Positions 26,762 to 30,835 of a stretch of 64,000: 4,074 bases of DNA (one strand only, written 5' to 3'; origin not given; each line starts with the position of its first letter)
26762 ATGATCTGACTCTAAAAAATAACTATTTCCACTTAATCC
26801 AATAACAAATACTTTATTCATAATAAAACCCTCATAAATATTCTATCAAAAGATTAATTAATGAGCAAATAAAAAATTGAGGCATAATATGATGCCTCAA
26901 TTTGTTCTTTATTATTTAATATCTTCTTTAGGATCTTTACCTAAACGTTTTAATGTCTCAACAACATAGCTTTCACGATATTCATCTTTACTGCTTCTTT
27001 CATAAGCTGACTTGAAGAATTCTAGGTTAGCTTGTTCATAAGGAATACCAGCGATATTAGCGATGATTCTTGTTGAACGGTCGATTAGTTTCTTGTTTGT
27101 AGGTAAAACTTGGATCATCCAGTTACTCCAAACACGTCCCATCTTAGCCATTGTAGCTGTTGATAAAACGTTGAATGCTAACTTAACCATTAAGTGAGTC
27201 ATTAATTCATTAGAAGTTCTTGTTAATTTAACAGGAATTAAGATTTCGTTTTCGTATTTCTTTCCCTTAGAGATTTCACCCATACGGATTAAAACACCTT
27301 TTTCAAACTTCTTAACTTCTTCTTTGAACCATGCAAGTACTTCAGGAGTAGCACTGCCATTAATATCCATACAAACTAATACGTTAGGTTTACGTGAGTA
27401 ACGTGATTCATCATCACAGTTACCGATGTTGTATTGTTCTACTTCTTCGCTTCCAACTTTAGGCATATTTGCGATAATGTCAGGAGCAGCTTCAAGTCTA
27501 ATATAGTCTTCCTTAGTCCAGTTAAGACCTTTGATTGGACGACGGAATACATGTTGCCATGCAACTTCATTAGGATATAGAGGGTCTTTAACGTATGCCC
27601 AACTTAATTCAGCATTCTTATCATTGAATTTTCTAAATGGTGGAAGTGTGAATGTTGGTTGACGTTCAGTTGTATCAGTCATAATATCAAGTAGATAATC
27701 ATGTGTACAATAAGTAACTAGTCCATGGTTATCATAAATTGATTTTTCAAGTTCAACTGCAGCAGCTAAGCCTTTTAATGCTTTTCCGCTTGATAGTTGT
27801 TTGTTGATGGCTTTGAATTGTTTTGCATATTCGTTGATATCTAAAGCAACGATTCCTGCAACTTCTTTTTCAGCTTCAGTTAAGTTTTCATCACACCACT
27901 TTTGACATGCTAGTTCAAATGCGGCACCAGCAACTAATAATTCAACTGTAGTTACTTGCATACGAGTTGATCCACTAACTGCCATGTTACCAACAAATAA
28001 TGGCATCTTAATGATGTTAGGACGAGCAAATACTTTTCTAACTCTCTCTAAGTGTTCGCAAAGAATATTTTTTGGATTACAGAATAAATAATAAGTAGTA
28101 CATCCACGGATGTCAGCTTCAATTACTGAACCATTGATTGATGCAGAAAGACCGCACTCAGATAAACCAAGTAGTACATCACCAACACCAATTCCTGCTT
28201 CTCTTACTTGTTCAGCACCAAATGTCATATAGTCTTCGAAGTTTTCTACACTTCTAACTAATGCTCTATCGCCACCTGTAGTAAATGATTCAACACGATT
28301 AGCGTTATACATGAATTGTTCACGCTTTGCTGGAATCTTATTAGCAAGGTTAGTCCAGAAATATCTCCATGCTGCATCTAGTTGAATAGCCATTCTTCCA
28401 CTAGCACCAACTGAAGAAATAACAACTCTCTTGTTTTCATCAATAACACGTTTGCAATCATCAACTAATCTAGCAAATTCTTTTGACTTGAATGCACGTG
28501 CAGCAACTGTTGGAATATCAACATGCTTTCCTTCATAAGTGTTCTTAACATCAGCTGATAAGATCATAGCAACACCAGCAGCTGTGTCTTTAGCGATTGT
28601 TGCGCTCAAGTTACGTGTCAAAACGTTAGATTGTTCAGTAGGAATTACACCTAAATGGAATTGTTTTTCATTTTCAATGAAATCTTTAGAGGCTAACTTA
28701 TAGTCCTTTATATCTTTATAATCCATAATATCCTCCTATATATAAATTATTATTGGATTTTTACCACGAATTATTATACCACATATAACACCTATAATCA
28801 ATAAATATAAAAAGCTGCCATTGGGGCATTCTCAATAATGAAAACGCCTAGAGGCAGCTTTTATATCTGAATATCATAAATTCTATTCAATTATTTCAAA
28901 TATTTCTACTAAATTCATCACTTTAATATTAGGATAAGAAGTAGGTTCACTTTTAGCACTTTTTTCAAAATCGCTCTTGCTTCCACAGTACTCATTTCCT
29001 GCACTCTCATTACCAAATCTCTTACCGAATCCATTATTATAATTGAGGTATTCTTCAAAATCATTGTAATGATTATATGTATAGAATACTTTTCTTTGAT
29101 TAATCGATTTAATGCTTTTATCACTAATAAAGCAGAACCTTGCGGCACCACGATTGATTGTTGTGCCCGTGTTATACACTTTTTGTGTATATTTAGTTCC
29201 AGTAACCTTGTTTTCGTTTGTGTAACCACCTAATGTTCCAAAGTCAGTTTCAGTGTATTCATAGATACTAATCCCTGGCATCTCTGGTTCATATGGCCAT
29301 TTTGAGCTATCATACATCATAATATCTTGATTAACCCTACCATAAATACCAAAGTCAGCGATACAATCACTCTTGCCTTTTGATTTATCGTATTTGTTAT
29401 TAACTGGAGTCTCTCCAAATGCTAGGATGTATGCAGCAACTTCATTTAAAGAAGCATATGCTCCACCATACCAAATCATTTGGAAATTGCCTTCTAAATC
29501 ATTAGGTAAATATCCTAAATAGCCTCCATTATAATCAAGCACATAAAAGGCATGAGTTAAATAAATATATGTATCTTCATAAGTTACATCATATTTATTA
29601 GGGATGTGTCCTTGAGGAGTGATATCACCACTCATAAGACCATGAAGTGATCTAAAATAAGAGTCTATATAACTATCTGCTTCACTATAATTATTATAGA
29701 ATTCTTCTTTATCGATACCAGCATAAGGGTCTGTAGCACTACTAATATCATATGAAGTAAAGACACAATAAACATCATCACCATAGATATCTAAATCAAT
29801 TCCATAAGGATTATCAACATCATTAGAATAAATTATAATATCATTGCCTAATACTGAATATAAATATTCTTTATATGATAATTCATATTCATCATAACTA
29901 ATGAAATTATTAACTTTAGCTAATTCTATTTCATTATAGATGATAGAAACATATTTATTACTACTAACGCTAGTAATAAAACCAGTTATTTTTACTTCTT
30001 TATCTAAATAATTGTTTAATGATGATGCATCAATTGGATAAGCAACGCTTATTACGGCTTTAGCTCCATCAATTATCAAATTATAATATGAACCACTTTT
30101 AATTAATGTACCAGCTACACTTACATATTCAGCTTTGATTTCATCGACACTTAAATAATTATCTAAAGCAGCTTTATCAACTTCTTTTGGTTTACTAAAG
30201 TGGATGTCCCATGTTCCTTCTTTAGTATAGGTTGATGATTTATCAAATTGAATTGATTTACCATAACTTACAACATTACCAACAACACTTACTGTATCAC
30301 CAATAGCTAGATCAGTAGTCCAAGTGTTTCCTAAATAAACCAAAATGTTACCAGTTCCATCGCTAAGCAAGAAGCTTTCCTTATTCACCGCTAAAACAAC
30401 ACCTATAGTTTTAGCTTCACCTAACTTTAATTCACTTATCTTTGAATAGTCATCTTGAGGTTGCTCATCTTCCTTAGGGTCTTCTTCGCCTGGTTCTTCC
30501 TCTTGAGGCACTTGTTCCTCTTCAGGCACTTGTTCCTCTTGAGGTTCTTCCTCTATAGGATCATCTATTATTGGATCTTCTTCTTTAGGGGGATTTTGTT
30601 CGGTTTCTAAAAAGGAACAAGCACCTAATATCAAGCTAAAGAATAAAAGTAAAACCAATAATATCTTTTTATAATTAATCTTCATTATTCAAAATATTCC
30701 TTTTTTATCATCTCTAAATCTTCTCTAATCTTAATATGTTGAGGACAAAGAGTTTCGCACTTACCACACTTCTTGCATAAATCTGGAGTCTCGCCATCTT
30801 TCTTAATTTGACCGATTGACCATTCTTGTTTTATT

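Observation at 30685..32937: Single ORF fusing a peptidoglycan amidase (Amidase_2) to an aldo/keto reductase with a 4Fe-4S tail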

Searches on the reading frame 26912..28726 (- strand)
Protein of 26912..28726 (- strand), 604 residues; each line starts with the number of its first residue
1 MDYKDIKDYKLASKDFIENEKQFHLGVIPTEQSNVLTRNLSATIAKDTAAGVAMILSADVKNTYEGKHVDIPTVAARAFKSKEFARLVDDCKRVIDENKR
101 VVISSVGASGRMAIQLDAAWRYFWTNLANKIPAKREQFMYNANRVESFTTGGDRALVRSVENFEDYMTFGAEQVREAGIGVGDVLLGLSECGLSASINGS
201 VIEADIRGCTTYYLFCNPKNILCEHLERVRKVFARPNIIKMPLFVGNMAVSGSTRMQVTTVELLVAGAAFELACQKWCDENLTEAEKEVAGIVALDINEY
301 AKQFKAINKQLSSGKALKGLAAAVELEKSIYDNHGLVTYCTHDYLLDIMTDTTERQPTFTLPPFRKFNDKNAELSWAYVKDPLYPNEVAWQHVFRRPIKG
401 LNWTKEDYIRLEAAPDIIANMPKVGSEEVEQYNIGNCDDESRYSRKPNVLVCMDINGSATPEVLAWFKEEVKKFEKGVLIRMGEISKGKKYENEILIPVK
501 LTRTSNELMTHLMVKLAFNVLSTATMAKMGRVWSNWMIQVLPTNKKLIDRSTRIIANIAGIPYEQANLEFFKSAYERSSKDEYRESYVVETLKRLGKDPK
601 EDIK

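Call 3: search_protein_families(library=pfam, proteins=[window:26912-28726:-], max_evalue=0.01)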
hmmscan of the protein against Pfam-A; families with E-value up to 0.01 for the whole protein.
window:26912-28726:- (604 aa): 2 families
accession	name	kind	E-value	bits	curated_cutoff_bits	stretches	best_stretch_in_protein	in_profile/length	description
PF22645.1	GKRP_SIS_N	-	2.8e-09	37.1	27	1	87-196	5-103/113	Glucokinase regulatory protein N-terminal SIS domain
PF20741.3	GKRP-like_C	-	6.9e-05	23.8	27.7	1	535-588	2-56/100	C-terminal lid domain of glucokinase regulatory protein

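Call 4: search_protein_families(library=ncbifam, proteins=[window:26912-28726:-], max_evalue=0.01)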
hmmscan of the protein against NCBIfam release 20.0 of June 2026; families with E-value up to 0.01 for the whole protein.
window:26912-28726:- (604 aa): 3 families
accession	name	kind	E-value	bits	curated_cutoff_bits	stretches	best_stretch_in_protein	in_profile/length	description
NF003915.0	PRK05441.1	subfamily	1.4e-33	116.2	168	2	80-265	44-204/300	N-acetylmuramic acid 6-phosphate etherase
NF009222.0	PRK12570.1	subfamily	3.2e-26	91.9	255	2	513-573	207-267/307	N-acetylmuramic acid 6-phosphate etherase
TIGR00274.1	TIGR00274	equivalog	3.4e-25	88.7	302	2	485-571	167-253/291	N-acetylmuramic acid 6-phosphate etherase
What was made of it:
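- The MurQ-like neighbour scores below NCBIfam's MurQ cut-off (116 against 168 bits, call 4). The best NCBIfam hit is a methylglyoxal reductase, far below its cut-off (call 4).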

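Call 77: search_solved_structures(query=window:26912-28726:-, max_evalue=0.001)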
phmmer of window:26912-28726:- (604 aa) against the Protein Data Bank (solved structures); distinct sequences matched with E-value up to 0.001: 5.
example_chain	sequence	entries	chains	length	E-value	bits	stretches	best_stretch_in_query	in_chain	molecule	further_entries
4s12_A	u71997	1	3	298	1.2e-16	63.3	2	505-567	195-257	N-acetylmuramic acid 6-phosphate etherase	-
4lzj_A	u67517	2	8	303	9.7e-07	30.6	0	500-557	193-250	N-acetylmuramic acid 6-phosphate etherase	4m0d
1nri_A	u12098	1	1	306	1e-06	30.6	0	500-557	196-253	Hypothetical protein HI0754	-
3w0l_B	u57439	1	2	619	4.9e-06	28.3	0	93-209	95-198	Glucokinase regulatory protein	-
4lc9_A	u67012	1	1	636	3.7e-05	25.4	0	26-197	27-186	Glucokinase regulatory protein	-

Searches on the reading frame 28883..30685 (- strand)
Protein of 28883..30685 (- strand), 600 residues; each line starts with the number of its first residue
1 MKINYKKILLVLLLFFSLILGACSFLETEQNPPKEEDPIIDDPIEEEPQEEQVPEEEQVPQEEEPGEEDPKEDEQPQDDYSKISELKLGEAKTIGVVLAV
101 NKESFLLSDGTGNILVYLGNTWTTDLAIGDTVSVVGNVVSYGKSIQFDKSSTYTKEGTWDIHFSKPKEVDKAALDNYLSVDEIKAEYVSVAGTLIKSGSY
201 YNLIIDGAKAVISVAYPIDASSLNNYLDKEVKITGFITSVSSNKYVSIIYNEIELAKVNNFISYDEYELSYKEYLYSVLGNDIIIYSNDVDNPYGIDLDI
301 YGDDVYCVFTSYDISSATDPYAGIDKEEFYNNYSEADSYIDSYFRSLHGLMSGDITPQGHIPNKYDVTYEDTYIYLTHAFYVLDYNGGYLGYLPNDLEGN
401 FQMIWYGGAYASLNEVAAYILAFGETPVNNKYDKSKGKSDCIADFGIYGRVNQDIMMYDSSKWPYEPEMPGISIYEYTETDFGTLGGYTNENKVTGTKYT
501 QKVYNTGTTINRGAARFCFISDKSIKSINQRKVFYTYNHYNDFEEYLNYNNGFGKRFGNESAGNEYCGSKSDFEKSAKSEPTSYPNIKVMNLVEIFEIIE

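Call 3: search_protein_families(library=pfam, proteins=[window:28883-30685:-], max_evalue=0.01)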
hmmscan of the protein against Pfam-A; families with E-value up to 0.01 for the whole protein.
window:28883-30685:- (600 aa): 0 families

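Call 4: search_protein_families(library=ncbifam, proteins=[window:28883-30685:-], max_evalue=0.01)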
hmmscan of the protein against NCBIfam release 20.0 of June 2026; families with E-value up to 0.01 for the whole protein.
window:28883-30685:- (600 aa): 0 families

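Call 78: search_solved_structures(query=window:28883-30685:-, max_evalue=1, show_alignments=1)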
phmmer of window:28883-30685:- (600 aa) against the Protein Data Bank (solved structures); distinct sequences matched with E-value up to 1: 2.
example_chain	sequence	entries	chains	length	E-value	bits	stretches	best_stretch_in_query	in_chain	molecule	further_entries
8jy8_A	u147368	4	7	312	0.39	12.4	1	213-286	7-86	Aquaglyceroporin 2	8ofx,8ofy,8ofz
8jy6_A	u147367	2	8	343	0.47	12.2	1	213-286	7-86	Aquaglyceroporin 2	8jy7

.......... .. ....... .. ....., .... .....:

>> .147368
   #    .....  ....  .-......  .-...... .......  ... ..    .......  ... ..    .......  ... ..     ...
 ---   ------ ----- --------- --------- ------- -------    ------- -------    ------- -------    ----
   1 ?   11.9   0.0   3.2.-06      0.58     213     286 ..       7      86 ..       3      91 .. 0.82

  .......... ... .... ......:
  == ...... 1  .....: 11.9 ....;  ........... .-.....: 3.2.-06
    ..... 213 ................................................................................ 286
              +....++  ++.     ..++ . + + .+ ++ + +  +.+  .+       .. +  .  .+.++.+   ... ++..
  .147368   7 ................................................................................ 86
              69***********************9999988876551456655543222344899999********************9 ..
